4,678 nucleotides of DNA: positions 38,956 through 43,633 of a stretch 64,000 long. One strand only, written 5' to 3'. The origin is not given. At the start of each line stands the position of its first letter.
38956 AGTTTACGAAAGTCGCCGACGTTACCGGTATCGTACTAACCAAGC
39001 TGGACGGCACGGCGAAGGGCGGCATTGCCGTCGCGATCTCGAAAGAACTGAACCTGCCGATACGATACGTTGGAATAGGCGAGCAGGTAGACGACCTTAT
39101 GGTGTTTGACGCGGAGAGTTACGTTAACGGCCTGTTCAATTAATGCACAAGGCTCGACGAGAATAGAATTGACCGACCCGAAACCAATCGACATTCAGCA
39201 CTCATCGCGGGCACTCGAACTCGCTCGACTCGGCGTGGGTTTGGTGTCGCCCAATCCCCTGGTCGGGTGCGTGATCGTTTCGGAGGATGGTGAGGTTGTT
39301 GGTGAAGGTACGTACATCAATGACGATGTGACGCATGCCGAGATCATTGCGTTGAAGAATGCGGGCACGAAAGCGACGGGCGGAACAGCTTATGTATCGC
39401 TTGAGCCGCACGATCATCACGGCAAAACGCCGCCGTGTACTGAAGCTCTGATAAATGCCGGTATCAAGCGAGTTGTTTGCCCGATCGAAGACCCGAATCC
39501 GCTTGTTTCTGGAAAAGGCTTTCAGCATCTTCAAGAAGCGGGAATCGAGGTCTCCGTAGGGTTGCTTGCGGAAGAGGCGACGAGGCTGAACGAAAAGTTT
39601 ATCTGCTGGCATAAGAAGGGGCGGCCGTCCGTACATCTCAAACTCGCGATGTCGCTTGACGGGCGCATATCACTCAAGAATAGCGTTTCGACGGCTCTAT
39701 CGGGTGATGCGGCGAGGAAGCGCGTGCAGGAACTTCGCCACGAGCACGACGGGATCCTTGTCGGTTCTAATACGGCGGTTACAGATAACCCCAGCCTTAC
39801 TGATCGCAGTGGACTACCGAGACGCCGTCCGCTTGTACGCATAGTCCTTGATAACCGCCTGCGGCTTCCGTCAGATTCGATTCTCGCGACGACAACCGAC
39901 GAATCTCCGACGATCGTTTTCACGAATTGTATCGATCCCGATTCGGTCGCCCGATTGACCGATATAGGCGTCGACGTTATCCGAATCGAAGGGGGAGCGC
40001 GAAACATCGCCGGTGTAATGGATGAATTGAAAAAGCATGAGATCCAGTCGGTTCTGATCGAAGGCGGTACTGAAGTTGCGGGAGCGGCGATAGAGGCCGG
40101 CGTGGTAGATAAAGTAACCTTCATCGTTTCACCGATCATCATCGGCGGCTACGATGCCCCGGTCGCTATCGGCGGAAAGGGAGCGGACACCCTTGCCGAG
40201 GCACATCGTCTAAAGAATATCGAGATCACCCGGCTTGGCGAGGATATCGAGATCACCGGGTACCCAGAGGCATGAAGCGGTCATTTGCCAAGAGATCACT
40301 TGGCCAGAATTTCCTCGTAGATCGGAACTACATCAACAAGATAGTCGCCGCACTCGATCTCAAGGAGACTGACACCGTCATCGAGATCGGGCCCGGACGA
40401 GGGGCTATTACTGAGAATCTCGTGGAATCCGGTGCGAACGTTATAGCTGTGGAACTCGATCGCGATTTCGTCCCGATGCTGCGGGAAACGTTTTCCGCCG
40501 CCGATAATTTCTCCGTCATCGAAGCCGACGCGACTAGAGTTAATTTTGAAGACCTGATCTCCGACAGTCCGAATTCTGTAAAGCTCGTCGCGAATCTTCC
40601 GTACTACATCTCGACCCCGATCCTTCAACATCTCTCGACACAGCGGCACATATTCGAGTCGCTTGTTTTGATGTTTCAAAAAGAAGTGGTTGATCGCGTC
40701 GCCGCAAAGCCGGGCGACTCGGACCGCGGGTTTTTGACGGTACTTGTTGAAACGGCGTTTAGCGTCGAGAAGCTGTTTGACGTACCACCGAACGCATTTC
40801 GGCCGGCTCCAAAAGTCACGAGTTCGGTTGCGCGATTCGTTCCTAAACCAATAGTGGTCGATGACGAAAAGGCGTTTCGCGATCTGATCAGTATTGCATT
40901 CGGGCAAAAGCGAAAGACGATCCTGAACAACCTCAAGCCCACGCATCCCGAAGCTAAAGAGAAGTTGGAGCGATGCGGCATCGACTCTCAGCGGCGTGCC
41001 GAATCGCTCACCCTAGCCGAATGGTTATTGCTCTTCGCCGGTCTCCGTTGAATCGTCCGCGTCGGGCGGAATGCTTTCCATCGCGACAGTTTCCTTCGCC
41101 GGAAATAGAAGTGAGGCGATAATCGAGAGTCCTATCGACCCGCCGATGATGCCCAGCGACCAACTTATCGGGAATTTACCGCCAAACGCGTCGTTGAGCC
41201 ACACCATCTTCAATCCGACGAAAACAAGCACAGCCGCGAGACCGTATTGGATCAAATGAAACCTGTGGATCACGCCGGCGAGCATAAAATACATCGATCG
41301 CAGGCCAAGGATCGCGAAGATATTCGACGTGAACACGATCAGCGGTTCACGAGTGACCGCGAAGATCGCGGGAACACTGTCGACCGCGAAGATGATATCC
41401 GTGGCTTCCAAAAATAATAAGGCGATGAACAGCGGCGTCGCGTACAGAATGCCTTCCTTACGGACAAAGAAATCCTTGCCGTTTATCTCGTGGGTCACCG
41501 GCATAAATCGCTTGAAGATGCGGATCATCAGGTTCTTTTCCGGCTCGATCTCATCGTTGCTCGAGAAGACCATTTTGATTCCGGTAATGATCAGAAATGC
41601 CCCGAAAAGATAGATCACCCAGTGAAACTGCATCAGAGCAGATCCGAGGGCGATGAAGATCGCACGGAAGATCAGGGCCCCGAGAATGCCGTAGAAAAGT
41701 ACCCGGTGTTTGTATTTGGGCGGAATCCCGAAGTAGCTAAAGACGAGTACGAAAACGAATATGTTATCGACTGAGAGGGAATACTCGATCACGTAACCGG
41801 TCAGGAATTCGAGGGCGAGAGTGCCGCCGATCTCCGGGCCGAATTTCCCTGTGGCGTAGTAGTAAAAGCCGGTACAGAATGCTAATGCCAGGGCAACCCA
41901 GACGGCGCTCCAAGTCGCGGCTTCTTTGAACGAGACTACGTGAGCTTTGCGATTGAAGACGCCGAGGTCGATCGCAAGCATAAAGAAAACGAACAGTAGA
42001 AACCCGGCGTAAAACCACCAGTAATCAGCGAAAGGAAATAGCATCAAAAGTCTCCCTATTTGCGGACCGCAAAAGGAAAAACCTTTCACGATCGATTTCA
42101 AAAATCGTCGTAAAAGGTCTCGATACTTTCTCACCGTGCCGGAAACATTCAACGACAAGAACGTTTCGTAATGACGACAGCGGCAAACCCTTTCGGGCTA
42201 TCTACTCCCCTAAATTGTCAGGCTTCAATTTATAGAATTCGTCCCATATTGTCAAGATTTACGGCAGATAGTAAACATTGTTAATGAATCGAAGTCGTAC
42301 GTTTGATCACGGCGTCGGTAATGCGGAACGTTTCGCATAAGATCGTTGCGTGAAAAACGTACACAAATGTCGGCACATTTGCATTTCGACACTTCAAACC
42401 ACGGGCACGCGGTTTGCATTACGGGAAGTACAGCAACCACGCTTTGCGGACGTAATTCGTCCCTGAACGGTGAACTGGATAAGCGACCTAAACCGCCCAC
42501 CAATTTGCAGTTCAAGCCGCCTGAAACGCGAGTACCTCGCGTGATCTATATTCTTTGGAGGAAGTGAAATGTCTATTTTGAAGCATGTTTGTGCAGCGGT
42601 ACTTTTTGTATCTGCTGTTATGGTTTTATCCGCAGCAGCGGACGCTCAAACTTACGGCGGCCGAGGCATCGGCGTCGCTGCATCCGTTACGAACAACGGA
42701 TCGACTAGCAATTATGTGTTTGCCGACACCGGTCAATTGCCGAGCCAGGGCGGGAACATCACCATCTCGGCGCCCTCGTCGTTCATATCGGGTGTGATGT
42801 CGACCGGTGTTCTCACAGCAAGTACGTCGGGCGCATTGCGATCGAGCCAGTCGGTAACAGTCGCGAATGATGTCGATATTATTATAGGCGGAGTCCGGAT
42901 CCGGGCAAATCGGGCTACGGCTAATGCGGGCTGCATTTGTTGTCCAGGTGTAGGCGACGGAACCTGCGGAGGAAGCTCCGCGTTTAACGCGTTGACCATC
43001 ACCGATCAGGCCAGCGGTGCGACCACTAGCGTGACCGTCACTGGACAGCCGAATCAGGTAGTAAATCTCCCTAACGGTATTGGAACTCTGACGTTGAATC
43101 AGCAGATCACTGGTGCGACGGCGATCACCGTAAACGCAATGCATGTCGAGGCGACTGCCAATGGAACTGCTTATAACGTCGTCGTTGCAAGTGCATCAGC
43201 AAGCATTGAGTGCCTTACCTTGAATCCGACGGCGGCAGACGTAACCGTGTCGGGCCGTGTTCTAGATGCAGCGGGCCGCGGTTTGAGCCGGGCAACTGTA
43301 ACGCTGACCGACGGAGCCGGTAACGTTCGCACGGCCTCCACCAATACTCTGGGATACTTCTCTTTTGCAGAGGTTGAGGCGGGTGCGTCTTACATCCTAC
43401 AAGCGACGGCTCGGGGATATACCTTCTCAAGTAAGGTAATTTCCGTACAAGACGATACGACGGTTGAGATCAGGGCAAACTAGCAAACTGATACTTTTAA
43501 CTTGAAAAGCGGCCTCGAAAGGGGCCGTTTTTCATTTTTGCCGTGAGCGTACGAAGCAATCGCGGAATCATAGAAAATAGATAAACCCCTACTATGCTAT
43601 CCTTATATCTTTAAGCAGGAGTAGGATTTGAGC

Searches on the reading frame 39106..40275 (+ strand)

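Call 72: search_protein_families(library=pfam, proteins=[window:39106-40275:+], max_evalue=0.00001)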
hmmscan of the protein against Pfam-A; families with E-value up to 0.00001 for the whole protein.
window:39106-40275:+ (389 aa): 3 families
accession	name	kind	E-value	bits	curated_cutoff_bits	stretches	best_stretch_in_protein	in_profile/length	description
PF01872.23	RibD_C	-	6.8e-44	150.5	24.1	1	174-381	1-195/197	RibD C-terminal domain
PF00383.29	dCMP_cyt_deam_1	-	6.4e-13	48.9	25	1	31-125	6-100/102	Cytidine and deoxycytidylate deaminase zinc-binding region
PF14437.12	MafB19-deam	-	1.7e-06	28.4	27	1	53-132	25-106/142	MafB19-like deaminase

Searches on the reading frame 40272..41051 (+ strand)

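Call 72: search_protein_families(library=pfam, proteins=[window:40272-41051:+], max_evalue=0.00001)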
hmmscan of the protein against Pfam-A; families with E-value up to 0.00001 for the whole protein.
window:40272-41051:+ (259 aa): 1 family
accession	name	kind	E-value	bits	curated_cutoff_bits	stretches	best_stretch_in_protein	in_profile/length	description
PF00398.26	RrnaAD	-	3.1e-64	217.1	24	1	6-256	4-259/263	Ribosomal RNA adenine dimethylase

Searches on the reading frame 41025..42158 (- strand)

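Call 72: search_protein_families(library=pfam, proteins=[window:41025-42158:-], max_evalue=0.00001)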
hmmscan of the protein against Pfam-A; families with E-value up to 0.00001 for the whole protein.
window:41025-42158:- (377 aa): 1 family
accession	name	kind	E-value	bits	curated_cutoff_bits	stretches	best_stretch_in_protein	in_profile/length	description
PF03741.22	TerC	-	9.2e-52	175.8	27.8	1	119-320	1-176/178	Integral membrane protein TerC family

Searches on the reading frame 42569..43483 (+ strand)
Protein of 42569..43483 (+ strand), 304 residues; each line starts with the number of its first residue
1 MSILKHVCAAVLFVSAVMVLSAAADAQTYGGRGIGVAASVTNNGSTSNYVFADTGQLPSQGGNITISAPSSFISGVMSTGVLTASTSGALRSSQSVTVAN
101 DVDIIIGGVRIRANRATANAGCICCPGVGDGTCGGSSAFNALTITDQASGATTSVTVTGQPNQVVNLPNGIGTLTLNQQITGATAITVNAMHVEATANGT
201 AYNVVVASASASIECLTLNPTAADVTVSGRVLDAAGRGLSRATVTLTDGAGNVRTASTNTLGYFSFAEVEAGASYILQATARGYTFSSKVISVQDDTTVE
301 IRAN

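Call 72: search_protein_families(library=pfam, proteins=[window:42569-43483:+], max_evalue=0.00001)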
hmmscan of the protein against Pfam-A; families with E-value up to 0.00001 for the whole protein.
window:42569-43483:+ (304 aa): 2 families
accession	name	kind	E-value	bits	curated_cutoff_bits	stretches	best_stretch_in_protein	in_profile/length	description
PF13620.12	CarboxypepD_reg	-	6.8e-12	46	32.3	1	226-301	1-77/82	Carboxypeptidase regulatory-like domain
PF13715.12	CarbopepD_reg_2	-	2.3e-06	28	32.2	1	227-302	1-73/88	CarboxypepD_reg-like domain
